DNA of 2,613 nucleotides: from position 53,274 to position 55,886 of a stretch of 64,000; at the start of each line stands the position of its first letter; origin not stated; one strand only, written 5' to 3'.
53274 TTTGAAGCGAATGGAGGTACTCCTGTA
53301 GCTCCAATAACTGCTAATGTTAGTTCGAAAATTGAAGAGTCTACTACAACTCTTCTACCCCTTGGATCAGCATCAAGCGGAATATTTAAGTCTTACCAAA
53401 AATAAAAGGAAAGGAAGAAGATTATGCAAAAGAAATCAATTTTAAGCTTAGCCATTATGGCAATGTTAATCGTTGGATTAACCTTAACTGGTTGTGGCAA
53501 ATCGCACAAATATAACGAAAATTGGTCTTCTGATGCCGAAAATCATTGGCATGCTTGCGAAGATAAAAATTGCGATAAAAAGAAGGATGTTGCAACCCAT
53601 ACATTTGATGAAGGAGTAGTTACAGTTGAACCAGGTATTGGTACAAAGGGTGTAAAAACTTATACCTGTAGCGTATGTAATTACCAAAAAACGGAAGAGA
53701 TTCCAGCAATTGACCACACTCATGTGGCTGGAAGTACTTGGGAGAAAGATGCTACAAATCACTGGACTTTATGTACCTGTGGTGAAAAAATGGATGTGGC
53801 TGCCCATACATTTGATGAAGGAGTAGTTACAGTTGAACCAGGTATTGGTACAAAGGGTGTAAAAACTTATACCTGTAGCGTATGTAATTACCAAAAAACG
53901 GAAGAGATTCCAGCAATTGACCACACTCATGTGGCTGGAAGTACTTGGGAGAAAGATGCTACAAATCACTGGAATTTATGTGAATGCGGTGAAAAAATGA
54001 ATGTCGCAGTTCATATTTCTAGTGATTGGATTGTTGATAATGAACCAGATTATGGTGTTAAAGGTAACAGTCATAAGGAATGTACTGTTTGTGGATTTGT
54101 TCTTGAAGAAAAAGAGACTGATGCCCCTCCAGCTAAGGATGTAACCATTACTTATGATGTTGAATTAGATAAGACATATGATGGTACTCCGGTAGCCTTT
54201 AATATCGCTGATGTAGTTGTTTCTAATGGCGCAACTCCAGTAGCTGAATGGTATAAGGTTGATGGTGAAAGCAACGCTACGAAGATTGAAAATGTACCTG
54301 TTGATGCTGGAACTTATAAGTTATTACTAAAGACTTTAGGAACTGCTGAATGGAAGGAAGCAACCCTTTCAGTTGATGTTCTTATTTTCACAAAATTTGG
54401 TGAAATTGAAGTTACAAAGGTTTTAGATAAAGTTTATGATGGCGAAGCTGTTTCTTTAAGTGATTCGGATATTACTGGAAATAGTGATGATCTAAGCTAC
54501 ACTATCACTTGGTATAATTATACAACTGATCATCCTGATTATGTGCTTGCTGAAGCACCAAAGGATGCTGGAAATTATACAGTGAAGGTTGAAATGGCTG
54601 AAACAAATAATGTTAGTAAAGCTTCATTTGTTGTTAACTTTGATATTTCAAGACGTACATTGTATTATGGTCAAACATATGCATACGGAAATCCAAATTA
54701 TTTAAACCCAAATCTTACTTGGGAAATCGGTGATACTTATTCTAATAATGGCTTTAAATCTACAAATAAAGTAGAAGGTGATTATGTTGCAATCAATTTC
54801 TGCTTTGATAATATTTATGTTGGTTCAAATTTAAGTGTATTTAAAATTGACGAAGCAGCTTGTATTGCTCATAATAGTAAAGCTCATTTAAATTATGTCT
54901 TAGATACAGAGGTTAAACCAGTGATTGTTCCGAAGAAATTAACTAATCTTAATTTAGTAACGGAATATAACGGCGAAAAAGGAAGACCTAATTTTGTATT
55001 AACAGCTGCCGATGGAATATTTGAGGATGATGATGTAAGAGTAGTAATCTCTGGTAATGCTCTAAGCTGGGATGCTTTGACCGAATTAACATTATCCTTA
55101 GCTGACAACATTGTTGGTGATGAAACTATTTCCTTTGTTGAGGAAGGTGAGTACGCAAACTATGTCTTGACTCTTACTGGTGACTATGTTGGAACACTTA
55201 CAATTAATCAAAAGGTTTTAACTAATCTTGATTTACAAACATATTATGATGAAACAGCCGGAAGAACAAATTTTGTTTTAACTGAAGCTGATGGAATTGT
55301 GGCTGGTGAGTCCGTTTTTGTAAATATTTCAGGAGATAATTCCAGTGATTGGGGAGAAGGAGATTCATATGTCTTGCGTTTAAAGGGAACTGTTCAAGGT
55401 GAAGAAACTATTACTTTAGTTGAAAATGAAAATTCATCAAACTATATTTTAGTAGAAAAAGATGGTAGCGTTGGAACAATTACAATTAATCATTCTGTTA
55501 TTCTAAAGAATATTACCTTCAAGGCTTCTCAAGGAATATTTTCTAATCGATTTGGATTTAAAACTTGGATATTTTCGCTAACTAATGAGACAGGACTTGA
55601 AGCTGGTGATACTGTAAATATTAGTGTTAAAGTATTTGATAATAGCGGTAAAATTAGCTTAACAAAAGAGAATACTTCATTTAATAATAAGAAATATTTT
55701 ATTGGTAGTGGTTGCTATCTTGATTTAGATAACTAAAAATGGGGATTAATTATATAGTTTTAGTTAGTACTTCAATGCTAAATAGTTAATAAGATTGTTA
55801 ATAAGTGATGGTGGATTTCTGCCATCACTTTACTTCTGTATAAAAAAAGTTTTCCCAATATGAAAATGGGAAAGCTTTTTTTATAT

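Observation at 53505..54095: Recurrent extracellular His/Cys module (~45-62 aa) in four surface-protein genes, eight copies in this window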

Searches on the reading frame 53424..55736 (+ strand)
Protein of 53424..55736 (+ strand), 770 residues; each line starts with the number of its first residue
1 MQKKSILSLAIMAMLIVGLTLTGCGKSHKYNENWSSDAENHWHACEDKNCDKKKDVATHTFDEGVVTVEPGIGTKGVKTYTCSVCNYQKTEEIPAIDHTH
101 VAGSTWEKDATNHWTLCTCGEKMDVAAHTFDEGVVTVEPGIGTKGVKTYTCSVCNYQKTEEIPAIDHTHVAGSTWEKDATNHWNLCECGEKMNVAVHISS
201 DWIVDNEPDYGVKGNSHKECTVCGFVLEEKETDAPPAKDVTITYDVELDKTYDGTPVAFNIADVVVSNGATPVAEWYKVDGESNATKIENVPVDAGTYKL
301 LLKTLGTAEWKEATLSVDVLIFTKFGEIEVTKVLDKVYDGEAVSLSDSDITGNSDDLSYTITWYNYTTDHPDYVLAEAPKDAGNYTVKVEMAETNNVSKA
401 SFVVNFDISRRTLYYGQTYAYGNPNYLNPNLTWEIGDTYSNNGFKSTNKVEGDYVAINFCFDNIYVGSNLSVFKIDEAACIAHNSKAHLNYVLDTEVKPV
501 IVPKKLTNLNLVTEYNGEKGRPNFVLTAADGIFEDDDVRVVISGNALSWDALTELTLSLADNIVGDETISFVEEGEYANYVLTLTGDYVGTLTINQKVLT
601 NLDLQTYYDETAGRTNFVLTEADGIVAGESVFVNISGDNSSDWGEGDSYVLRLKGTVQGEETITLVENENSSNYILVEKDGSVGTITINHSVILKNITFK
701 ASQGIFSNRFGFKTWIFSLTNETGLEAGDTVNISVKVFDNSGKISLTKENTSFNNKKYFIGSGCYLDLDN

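Call 3: search_protein_families(library=pfam, proteins=[window:53424-55736:+], max_evalue=1)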
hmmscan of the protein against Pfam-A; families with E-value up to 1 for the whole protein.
window:53424-55736:+ (770 aa): 9 families
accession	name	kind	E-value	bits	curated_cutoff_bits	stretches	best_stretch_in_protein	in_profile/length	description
PF17883.6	MBG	-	1.3e-06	29.3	23.3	2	242-314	4-78/97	MBG domain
PF23616.1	Ig_GEX2_N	-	0.0024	18.4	27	1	721-754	10-44/105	GEX2 N-terminal Ig-like domain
PF21349.2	RUBY_RBDX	-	0.0033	17.3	26.5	1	220-231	3-14/30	Rubrerythrin, rubredoxin-like domain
PF25682.1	Phage_VG64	-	0.0076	16.4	27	1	8-40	5-38/127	Mycobacterium phage VG64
PF00801.26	PKD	-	0.012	16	23.5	0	254-319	14-80/80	PKD domain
PF21060.3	Reovirus_L2_6th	-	0.031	15.1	27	1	365-405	56-96/98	Reovirus core-spike protein lambda-2 (L2), 6th domain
PF05180.17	zf-DNL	-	0.12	12.7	27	0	79-93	3-17/64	DNL zinc finger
PF02945.21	Endonuclease_7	-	0.53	10.7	23.6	0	78-104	22-50/82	Recombination endonuclease VII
PF19231.4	DUF5884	-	0.77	10.4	27.5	0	475-602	16-133/155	Family of unknown function (DUF5884)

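Call 6: search_protein_families(library=ncbifam, proteins=[window:53424-55736:+], max_evalue=1)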
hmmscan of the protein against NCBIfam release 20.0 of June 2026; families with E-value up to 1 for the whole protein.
window:53424-55736:+ (770 aa): 6 families
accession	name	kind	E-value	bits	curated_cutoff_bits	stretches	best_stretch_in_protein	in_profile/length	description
NF045768.1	RubredRD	equivalog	0.084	12.9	90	0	78-121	2-44/54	rubredoxin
TIGR04183.1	Por_Secre_tail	domain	0.087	12.8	23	1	726-765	14-54/72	T9SS type A sorting domain-containing protein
NF040514.1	CAL67264_fam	equivalog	0.16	12.3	50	1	3-32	2-30/57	CAL67264 family membrane protein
NF050000.1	IS1_IS1595_Zn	domain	0.25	12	28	0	74-91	16-33/34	IS1/IS1595 family N-terminal zinc-binding domain-containing protein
NF038040.1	phero_PhrK_fam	equivalog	0.27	11.5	35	0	3-24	2-23/40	PhrK family phosphatase-inhibitory pheromone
NF047847.2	SS_mature_LptM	equivalog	0.42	10.7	27.7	1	5-25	5-21/31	LPS translocon maturation chaperone LptM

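Call 37: find_related_loci(query=window:53424-55736:+, collection=genome_contigs, flank=10000)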
Query window:53424-55736:+ (770 aa) in genome_contigs; peptide patterns used: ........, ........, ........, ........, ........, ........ (x = any residue, [..] = any of these).
122 stretches matched a pattern; 2 encode a relative of the query (tblastn E <= 1e-3); 2 distinct loci.
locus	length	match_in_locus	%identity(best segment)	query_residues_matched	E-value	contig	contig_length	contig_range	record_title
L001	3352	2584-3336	43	19-236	8e-47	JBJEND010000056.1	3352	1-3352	MAG: Butyrivibrio sp. isolate LOHA29_bin.045 NODE_16083_length_3352_cov_5.158932, whole genome shotgun sequence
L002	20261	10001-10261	41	28-224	5e-11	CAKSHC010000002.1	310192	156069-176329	MAG: uncultured Eubacteriales bacterium isolate REFINED_METABAT215_TOP10_CONTIGS_1500_ASSEMBLY_K77_MERGED__Hadza_MoBio_h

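Call 38: list_cluster_members(proteins=[window:53424-55733:+, window:48511-51555:+, window:22829-24439:+, window:20105-21415:+, window:9540-11972:-, window:44756-46435:+])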
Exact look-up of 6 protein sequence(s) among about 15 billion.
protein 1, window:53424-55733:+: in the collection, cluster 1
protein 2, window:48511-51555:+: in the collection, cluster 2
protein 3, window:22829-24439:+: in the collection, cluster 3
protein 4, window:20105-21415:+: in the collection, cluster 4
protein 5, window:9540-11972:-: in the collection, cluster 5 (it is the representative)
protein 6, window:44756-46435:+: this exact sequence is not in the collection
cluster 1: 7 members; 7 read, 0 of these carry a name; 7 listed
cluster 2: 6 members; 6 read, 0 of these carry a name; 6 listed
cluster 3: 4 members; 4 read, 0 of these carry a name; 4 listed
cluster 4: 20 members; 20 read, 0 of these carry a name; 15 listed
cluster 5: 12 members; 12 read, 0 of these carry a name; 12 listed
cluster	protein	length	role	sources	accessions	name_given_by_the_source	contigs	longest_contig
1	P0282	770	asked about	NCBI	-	-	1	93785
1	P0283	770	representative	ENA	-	-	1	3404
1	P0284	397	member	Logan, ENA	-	-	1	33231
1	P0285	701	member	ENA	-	-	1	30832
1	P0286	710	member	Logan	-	-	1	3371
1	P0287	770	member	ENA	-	-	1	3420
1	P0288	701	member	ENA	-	-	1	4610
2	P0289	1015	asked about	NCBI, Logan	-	-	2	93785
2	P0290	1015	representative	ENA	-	-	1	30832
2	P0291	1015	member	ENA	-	-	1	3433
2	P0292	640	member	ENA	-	-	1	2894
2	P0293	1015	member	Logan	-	-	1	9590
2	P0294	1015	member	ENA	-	-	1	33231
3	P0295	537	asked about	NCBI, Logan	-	-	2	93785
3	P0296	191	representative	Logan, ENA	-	-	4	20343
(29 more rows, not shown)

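Call 39: find_encoding_contigs(protein=P0282, flank=3000, max_places=4)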
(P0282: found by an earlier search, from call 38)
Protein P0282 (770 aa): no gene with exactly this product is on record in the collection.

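Call 54: find_encoding_contigs(protein=P0289, flank=6000, max_places=6)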
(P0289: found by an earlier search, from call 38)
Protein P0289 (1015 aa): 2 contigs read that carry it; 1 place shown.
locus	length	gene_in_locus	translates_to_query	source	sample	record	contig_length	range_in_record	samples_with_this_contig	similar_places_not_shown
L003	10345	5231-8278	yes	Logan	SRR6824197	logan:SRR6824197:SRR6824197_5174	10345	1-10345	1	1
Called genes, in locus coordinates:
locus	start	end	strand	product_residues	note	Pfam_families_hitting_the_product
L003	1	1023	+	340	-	?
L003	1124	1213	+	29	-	-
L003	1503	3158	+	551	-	PF16927:HisKA_7TM (weak)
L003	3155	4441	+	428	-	-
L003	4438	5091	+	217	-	PF00072:Response_reg, PF00196:GerE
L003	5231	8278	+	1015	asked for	PF09479:Flg_new (faint), PF18998:Flg_new_2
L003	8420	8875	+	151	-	-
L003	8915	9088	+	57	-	-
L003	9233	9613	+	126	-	-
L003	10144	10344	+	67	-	?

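Call 72: find_encoding_contigs(protein=P0285, flank=4000, max_places=3)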
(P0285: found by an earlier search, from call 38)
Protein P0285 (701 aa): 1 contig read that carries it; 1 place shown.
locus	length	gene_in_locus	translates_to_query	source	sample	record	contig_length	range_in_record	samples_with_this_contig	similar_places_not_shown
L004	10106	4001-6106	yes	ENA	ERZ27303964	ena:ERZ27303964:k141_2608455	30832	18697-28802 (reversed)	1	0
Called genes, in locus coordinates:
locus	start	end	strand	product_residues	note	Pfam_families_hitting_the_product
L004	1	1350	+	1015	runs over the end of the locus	PF18998:Flg_new_2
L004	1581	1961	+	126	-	-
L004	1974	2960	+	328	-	PF09479:Flg_new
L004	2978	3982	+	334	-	PF09479:Flg_new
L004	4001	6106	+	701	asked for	PF17883:MBG (faint)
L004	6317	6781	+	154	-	PF00583:Acetyltransf_1, PF13673:Acetyltransf_10, PF13508:Acetyltransf_7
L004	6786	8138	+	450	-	PF01554:MatE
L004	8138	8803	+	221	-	PF00702:Hydrolase, PF13419:HAD_2, PF13242:Hydrolase_like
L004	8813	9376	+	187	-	PF00293:NUDIX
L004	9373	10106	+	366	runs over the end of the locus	PF03372:Exo_endo_phos (weak)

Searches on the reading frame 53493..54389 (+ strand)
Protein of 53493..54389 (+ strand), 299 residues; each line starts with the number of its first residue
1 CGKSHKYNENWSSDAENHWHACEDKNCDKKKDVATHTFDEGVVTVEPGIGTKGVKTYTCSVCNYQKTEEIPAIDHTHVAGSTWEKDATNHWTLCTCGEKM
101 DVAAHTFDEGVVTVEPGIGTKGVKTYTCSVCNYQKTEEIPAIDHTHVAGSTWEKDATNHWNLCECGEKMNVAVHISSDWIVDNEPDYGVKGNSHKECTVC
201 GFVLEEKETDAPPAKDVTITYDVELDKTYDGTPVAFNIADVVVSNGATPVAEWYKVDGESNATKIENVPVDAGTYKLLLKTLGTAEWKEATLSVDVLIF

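Call 30: predict_structure(protein=window:53493-54389:+)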
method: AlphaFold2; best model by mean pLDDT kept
length: 299 residues; sequences in the alignment: 1
mean_pLDDT: 47.8   pTM: 0.23
mean pLDDT of the five models: 47.8, 40.5, 36.7, 31.2, 28.7
residues with pLDDT >= 90: 0; 70-90: 35; 50-70: 91; < 50: 173
segments of 3 or more residues with pLDDT < 50: 1-9, 21-35, 74-86, 88-105, 143-155, 157-246, 280-282, 291-299
pLDDT, mean of each block of 10 residues (from residue 1): 38 55 37 49 65 73 74 50 45 41 49 66 72 73 42 42 30 30 27 28 27 30 36 40 47 62 60 56 52 35
secondary structure, 60 per line:
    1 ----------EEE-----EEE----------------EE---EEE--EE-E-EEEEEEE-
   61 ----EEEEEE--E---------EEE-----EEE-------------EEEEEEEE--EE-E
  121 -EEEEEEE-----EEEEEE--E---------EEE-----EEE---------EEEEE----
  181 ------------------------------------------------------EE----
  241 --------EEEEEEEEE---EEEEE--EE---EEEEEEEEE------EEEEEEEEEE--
elements in order: E11-13 E19-21 E43-45 E53-59 E65-70 E83-85 E91-93 E107-114 E122-128 E134-139 E152-154 E160-162 E172-176 E249-257 E261-265 E273-281 E288-297
